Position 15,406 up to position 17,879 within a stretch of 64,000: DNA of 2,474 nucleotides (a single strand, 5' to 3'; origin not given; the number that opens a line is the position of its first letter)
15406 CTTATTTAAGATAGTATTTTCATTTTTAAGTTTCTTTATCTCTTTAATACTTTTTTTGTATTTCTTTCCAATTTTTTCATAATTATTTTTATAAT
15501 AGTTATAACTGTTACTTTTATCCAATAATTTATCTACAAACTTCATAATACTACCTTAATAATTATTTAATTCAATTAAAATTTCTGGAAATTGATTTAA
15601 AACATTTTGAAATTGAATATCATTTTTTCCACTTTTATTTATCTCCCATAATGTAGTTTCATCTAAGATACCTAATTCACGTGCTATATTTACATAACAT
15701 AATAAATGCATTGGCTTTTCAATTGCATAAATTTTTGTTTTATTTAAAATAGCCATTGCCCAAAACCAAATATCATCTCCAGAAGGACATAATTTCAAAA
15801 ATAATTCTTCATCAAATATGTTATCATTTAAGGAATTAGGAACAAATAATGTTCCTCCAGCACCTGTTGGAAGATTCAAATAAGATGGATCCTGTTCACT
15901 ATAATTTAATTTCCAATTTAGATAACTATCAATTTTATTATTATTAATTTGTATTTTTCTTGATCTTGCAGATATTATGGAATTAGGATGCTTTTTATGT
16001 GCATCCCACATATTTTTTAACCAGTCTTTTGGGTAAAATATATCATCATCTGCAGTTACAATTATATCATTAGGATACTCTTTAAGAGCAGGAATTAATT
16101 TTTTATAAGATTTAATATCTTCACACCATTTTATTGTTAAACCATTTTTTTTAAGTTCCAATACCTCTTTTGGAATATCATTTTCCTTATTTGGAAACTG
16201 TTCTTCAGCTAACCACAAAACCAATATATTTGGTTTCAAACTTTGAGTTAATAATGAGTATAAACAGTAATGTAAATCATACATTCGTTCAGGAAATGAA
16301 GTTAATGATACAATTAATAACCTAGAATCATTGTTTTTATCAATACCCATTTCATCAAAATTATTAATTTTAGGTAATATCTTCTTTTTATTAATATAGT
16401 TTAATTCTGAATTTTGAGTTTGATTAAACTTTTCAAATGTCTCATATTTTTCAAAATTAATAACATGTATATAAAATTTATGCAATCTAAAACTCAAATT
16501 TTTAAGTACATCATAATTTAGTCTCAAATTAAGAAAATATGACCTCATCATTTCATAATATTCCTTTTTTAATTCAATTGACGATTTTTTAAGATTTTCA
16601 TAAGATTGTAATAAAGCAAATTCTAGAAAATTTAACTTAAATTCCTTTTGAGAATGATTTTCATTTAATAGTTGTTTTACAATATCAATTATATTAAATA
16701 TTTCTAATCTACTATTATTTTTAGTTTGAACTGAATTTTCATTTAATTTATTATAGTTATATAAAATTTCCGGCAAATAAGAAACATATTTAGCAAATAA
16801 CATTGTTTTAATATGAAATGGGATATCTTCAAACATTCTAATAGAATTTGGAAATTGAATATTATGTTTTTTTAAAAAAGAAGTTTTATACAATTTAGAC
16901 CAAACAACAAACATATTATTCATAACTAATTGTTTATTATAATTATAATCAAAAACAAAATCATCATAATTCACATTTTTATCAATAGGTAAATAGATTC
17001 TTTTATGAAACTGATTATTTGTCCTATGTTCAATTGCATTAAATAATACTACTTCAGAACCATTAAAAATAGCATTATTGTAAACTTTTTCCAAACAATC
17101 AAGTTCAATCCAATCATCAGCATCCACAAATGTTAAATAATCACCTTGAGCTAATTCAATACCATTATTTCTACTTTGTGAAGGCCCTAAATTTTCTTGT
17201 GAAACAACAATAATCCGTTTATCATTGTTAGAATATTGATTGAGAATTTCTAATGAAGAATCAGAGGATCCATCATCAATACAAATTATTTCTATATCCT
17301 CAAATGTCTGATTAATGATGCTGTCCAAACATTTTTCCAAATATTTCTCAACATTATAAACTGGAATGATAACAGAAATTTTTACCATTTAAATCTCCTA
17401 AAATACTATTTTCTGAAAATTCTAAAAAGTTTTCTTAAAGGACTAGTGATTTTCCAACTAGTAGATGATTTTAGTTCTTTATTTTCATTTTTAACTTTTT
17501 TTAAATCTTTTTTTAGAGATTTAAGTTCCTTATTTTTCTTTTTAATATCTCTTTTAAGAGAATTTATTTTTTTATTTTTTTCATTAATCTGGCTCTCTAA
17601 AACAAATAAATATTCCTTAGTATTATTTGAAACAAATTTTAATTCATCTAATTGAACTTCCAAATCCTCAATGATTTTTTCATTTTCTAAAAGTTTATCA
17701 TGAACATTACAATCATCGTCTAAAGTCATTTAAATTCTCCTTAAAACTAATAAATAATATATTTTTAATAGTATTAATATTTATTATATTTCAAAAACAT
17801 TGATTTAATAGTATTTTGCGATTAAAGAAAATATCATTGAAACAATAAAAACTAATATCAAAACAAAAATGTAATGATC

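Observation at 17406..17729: Recurrent coiled-coil plus SWK[IL]TxPLR C-terminal module, including a stand-alone 107-aa version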

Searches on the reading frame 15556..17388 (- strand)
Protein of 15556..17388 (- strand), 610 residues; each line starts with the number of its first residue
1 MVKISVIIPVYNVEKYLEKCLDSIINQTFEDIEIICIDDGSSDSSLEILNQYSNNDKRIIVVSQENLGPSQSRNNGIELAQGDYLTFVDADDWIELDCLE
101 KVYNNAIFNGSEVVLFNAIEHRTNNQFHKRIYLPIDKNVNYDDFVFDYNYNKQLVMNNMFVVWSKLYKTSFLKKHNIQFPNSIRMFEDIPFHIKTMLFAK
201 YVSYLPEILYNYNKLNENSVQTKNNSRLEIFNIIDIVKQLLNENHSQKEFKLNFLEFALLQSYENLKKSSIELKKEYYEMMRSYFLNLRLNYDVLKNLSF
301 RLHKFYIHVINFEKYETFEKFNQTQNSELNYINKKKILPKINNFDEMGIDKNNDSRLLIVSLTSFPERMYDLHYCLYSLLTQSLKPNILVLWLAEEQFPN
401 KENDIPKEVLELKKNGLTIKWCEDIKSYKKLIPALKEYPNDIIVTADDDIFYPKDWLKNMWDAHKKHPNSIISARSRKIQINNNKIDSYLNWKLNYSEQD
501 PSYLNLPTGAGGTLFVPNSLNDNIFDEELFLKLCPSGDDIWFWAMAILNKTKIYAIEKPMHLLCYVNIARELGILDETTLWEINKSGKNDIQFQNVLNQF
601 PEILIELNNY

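Call 5: search_protein_families(library=pfam, proteins=[window:15556-17388:-], max_evalue=0.01)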
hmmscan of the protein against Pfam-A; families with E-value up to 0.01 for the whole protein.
window:15556-17388:- (610 aa): 4 families
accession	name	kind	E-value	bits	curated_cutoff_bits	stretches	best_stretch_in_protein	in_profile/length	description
PF00535.33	Glycos_transf_2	-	4.4e-47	160.6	23.3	2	5-134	1-131/168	Glycosyl transferase family 2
PF10111.15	Glyco_tranf_2_2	-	1.1e-14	55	27.3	1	5-150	1-157/276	Glycosyltransferase like family 2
PF13641.12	Glyco_tranf_2_3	-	1e-11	45.8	27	1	4-119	3-122/230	Glycosyltransferase like family 2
PF13704.12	Glyco_tranf_2_4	-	0.0034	18.3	27.5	1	12-98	2-88/98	Glycosyl transferase family 2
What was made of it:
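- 15556..17388 (-): 610-aa dual glycosyltransferase (N-terminal GT2 plus a second domain) with no coil or tail of its own. It is the conserved downstream partner of the 107-aa gene, 17 nt away. Pfam GT2 (call 5).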

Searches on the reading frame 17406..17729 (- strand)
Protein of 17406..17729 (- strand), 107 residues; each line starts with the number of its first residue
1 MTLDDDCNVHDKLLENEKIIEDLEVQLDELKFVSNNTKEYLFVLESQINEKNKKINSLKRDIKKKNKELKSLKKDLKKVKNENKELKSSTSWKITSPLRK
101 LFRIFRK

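Call 5: search_protein_families(library=pfam, proteins=[window:17406-17729:-], max_evalue=0.01)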
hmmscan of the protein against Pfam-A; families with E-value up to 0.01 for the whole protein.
window:17406-17729:- (107 aa): 6 families
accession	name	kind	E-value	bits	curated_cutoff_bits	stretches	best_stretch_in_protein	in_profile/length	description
PF10174.14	Cast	-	0.00035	19.4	29.1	1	8-89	405-490/766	RIM-binding protein of the cytomatrix active zone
PF21774.3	NagJ_C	-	0.0024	19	28.3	1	14-74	44-103/114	Hyaluronidase post-catalytic domain-like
PF16515.11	HIP1_clath_bdg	-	0.0027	18.5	28.8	1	21-89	23-88/99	Clathrin-binding domain of Huntingtin-interacting protein 1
PF10473.14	CENP-F_leu_zip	-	0.0029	18.1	34.5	1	8-91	21-104/140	Leucine-rich repeats of kinetochore protein Cenp-F/LEK1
PF20492.3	ERM_helical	-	0.0056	17.2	40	1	21-82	58-119/120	Ezrin/radixin/moesin, alpha-helical domain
PF14932.11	HAUS-augmin3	-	0.0087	16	29.4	1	12-89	74-152/260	HAUS augmin-like complex subunit 3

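Call 8: find_homologous_proteins(query=window:17406-17729:-, max_evalue=0.001)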
Query window:17406-17729:- (107 aa): 8 proteins with E <= 0.001 among 68 candidates.
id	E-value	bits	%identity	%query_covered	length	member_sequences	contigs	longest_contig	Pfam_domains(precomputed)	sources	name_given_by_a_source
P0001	1.5e-54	200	98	100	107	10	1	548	-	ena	-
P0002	9.7e-52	191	94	100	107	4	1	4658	-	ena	-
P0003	3.2e-45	170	80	100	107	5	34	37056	-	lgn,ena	-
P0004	2.7e-32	129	68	96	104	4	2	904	-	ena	-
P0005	1.9e-31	126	70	96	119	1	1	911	-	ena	-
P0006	3.7e-29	119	63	97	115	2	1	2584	-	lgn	-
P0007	1.3e-21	94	58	89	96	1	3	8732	-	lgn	-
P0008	5.7e-21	92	50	80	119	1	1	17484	PF24161.2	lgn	-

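Call 10: search_protein_families(library=pfam, alignment_id=A1, max_evalue=1)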
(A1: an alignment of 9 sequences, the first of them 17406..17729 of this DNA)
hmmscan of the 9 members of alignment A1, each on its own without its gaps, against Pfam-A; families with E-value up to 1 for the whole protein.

A. member 1, window:17406-17729:- (107 aa): 61 families (the best 25 are shown)
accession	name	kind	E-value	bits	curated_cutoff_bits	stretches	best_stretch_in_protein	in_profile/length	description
PF10174.14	Cast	-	0.00035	19.4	29.1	1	8-89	405-490/766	RIM-binding protein of the cytomatrix active zone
PF21774.3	NagJ_C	-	0.0024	19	28.3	1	14-74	44-103/114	Hyaluronidase post-catalytic domain-like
PF16515.11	HIP1_clath_bdg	-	0.0027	18.5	28.8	1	21-89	23-88/99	Clathrin-binding domain of Huntingtin-interacting protein 1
PF10473.14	CENP-F_leu_zip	-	0.0029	18.1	34.5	1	8-91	21-104/140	Leucine-rich repeats of kinetochore protein Cenp-F/LEK1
PF20492.3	ERM_helical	-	0.0056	17.2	40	1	21-82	58-119/120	Ezrin/radixin/moesin, alpha-helical domain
PF14932.11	HAUS-augmin3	-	0.0087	16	29.4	1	12-89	74-152/260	HAUS augmin-like complex subunit 3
PF05546.16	She9_MDM33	-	0.01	16.1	22.2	1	30-87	5-64/198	She9 / Mdm33 family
PF06818.20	Fez1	-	0.015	16.2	34.4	1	16-87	43-114/199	Fez1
PF17675.6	APG6_N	-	0.015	16.2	45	1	18-88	9-81/132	Apg6 coiled-coil region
PF10186.14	ATG14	-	0.015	14.9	33.2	1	23-86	53-123/347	Vacuolar sorting 38 and autophagy-related subunit 14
PF04102.17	SlyX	-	0.016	16.2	30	1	43-89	7-53/67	SlyX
PF01763.21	Herpes_UL6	-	0.016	14.2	27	1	41-91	366-416/562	Herpesvirus UL6 like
PF05911.16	FPP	-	0.017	13.8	40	1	12-101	756-846/871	Filament-like plant protein, long coiled-coil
PF24555.1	CC4_CEP85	-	0.019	15.8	27.3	1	16-87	14-78/85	Centrosomal protein of 85 kDa-like, CC4 coiled-coil domain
PF19220.6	Rod_CreS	-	0.019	14.5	100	1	13-88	50-125/359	Crescentin, rod domain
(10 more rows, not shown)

B. families by the number of members that match (of 9 scanned): 132 families (the first 25 are shown)
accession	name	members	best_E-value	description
PF07889.17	DUF1664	9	0.0025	Protein of unknown function (DUF1664)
PF01519.22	DUF16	9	0.0027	Protein of unknown function DUF16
PF25762.1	HAUS1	9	0.019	HAUS augmin-like complex subunit 1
PF08702.15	Fib_alpha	9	0.13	Fibrinogen alpha/beta chain family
PF20492.3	ERM_helical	8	0.00096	Ezrin/radixin/moesin, alpha-helical domain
PF19220.6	Rod_CreS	8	0.0028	Crescentin, rod domain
PF10186.14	ATG14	8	0.01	Vacuolar sorting 38 and autophagy-related subunit 14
PF06810.17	Phage_scaffold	8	0.022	Phage capsid assembly scaffolding protein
PF24319.2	DUF7491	7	0.0023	Coiled-coil region of unknown function (DUF7491)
PF08614.16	ATG16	7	0.0032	Autophagy protein 16 (ATG16)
PF04102.17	SlyX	7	0.015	SlyX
PF06156.18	YabA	7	0.027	Initiation control protein YabA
PF18504.6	Csm1_N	7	0.061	Csm1 N-terminal domain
PF10174.14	Cast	6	0.00014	RIM-binding protein of the cytomatrix active zone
PF14932.11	HAUS-augmin3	6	0.0017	HAUS augmin-like complex subunit 3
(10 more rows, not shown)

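Call 42: predict_structure(alignment_id=A1)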
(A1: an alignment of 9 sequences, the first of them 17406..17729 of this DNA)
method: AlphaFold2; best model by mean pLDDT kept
length: 107 residues; sequences in the alignment: 9
mean_pLDDT: 85.5   pTM: 0.46
mean pLDDT of the five models: 85.5, 84.5, 84.1, 83.0, 82.9
residues with pLDDT >= 90: 67; 70-90: 14; 50-70: 24; < 50: 2
segments of 3 or more residues with pLDDT < 50: none
pLDDT, mean of each block of 10 residues (from residue 1): 64 92 97 96 97 98 97 95 78 57 62
secondary structure, 60 per line:
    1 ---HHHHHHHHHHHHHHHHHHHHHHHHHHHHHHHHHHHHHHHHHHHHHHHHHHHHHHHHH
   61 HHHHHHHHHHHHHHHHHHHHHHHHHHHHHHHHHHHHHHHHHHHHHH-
elements in order: H4-106
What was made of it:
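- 17406..17729 (-): Stand-alone 107-aa gene. It has a conserved N-terminal helix (QLDELKF(I/V)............), a Lys-rich heptad coil, and the tail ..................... AF2 predicts a helix over residues 4-106 (call 42).
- One gives a continuous helix (call 42). The second AF2 model shows no break (call 42).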

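Call 44: find_encoding_contigs(protein=P0003, flank=8000, max_places=4)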
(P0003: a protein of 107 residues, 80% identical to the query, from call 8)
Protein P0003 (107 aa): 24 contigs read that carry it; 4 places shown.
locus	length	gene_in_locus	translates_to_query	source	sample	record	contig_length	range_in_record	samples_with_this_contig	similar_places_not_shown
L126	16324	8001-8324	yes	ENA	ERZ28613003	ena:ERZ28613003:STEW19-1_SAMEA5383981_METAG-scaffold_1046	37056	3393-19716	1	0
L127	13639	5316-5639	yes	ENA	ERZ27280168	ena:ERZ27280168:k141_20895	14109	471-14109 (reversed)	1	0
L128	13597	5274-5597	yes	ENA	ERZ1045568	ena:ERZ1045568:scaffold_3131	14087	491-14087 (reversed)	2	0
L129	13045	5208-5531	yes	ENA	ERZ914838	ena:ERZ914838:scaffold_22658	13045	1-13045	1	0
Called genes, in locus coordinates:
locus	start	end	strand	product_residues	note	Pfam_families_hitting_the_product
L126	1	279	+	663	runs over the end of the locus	PF00535:Glycos_transf_2, PF10111:Glyco_tranf_2_2, PF13641:Glyco_tranf_2_3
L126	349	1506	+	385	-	PF00535:Glycos_transf_2, PF10111:Glyco_tranf_2_2, PF13641:Glyco_tranf_2_3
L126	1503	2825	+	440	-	PF03721:UDPG_MGDP_dh_N, PF00984:UDPG_MGDP_dh, PF03720:UDPG_MGDP_dh_C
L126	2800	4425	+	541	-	PF09913:DUF2142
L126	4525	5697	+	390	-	PF00535:Glycos_transf_2, PF10111:Glyco_tranf_2_2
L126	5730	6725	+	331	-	PF00535:Glycos_transf_2, PF10111:Glyco_tranf_2_2, PF13641:Glyco_tranf_2_3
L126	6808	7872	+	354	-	PF01757:Acyl_transf_3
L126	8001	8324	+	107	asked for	-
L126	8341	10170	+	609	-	PF00535:Glycos_transf_2, PF10111:Glyco_tranf_2_2, PF13641:Glyco_tranf_2_3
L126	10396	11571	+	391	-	PF00535:Glycos_transf_2, PF10111:Glyco_tranf_2_2, PF13641:Glyco_tranf_2_3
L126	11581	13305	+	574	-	PF13231:PMT_2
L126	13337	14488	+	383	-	PF13692:Glyco_trans_1_4, PF00534:Glycos_transf_1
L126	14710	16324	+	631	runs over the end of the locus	-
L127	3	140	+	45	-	?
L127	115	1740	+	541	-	PF09913:DUF2142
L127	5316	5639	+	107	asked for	-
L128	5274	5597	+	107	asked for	-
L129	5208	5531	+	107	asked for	-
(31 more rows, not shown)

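Call 45: find_encoding_contigs(protein=P0008, flank=8000, max_places=3)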
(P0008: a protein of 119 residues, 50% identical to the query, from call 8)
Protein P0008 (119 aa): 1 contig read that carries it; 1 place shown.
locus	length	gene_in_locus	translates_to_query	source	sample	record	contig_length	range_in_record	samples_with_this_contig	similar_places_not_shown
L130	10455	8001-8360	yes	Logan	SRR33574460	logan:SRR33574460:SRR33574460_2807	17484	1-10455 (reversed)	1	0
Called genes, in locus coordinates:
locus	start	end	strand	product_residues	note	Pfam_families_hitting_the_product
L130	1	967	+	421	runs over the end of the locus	PF00535:Glycos_transf_2, PF10111:Glyco_tranf_2_2, PF13506:Glyco_transf_21 (weak), PF13641:Glyco_tranf_2_3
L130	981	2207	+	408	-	PF00535:Glycos_transf_2, PF10111:Glyco_tranf_2_2, PF13641:Glyco_tranf_2_3 (weak)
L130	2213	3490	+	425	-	PF00535:Glycos_transf_2, PF10111:Glyco_tranf_2_2, PF13641:Glyco_tranf_2_3 (weak)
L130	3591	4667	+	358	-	PF01757:Acyl_transf_3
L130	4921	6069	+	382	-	PF00535:Glycos_transf_2, PF10111:Glyco_tranf_2_2, PF13641:Glyco_tranf_2_3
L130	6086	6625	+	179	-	-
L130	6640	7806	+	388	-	PF00535:Glycos_transf_2, PF10111:Glyco_tranf_2_2, PF13641:Glyco_tranf_2_3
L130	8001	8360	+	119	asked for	PF24161:CCDC39 (weak)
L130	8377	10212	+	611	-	PF00535:Glycos_transf_2, PF10111:Glyco_tranf_2_2, PF13641:Glyco_tranf_2_3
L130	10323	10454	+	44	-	?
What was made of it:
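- The pairing with the ~610-aa GT2 is conserved (calls 44, 45). The 107-aa gene is conserved in pairing with a dual glycosyltransferase (calls 44, 45). Its position in front of the ~610-aa GT2 is fixed across divergent contigs (calls 44, 45).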

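Call 73: list_cluster_members(proteins=[window:17406-17729:-, window:39837-41213:-, window:19804-21888:-, window:23089-24423:-])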
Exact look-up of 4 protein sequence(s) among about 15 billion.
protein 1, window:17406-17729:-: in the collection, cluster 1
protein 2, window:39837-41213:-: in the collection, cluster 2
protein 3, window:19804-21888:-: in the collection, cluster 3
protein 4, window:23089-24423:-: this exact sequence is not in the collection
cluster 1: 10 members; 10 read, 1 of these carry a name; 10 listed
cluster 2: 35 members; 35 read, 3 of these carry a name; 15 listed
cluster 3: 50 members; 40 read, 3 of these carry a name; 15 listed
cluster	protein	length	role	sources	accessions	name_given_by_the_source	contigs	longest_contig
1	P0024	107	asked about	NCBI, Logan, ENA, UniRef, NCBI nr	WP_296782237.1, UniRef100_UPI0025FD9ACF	hypothetical protein [uncultured Methanobrevibacter sp.] | hypothetical protein n=1 Tax=uncultured Methanobrevibacter sp. TaxID=253161 ...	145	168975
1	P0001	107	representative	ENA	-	-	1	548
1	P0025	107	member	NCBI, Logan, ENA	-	-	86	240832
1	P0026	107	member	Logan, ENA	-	-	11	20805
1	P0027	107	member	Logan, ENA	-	-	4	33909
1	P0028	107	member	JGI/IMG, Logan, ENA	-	-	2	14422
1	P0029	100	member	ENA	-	-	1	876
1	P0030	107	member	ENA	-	-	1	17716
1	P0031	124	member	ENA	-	-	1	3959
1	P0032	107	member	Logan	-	-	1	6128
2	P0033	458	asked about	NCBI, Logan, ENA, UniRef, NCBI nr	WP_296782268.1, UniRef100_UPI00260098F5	hypothetical protein [uncultured Methanobrevibacter sp.] | hypothetical protein n=1 Tax=uncultured Methanobrevibacter sp. TaxID=253161 ...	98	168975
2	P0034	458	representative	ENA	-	-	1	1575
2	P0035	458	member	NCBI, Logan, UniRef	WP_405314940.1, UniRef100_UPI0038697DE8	hypothetical protein [Methanobrevibacter sp.] | hypothetical protein n=1 Tax=Methanobrevibacter sp. TaxID=66852 RepID=UPI0038697DE8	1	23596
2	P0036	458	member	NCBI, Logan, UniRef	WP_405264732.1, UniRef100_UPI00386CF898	hypothetical protein [Methanobrevibacter sp.] | hypothetical protein n=1 Tax=Methanobrevibacter sp. TaxID=66852 RepID=UPI00386CF898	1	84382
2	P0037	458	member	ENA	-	-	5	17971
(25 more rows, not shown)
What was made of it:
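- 17406..17729 (-): The exact protein is WP_296782237.1 and is seen on 145 contigs (call 73).
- The exact sequence is seen on 145 contigs (call 73).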

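Call 80: search_protein_families(library=ncbifam, proteins=[window:17406-17729:-], max_evalue=0.01)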
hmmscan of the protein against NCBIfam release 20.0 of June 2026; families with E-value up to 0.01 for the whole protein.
window:17406-17729:- (107 aa): 12 families
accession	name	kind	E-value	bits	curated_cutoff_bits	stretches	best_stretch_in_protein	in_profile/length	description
NF052320.1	Cbp1_fam_LP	subfamily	2.2e-07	30.7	90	1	9-90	93-174/286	Cbp1 family collagen-binding glycoprotein adhesin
TIGR04523.1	Mplasa_alph_rch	subfamily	1.8e-06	26.2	270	1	14-89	436-511/745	helix-rich protein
NF045487.1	ASRP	equivalog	1.4e-05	24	300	1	10-88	162-239/593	archaea-specific SMC-related protein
TIGR02168.1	SMC_prok_B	equivalog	9.6e-05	20.3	567.35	1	15-87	348-420/1181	chromosome segregation protein SMC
TIGR02169.1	SMC_prok_A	equivalog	0.00084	17.1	729.4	1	11-88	806-883/1165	chromosome segregation protein SMC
NF003413.0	PRK04778.1-7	equivalog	0.0014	17.1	556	1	15-89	350-424/564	septation ring formation regulator EzrA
NF003034.1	PRK03918.1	equivalog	0.0015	16.6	700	1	18-87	585-653/878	DNA double-strand break repair ATPase Rad50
TIGR04211.1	SH3_and_anchor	equivalog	0.0019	17.9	65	1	20-89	68-140/198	TIGR04211 family SH3 domain-containing protein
NF041034.1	Rad50_Sulf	equivalog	0.007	14.3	1000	1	12-88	546-622/872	DNA double-strand break repair ATPase Rad50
NF033885.1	conj_TraP_IncI1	equivalog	0.0079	15.9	135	1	36-91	90-145/217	conjugal transfer protein TraP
TIGR00569.1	ccl1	subfamily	0.0084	15.4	250.35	1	13-90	214-287/305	cyclin ccl1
TIGR03495.1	phage_LysB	equivalog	0.0086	16.4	92.75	1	32-87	40-95/135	Rz-like lysis system protein LysB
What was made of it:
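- Tried and rejected: Pfam and NCBIfam have nothing above threshold for the tail (calls 5, 10, 80).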
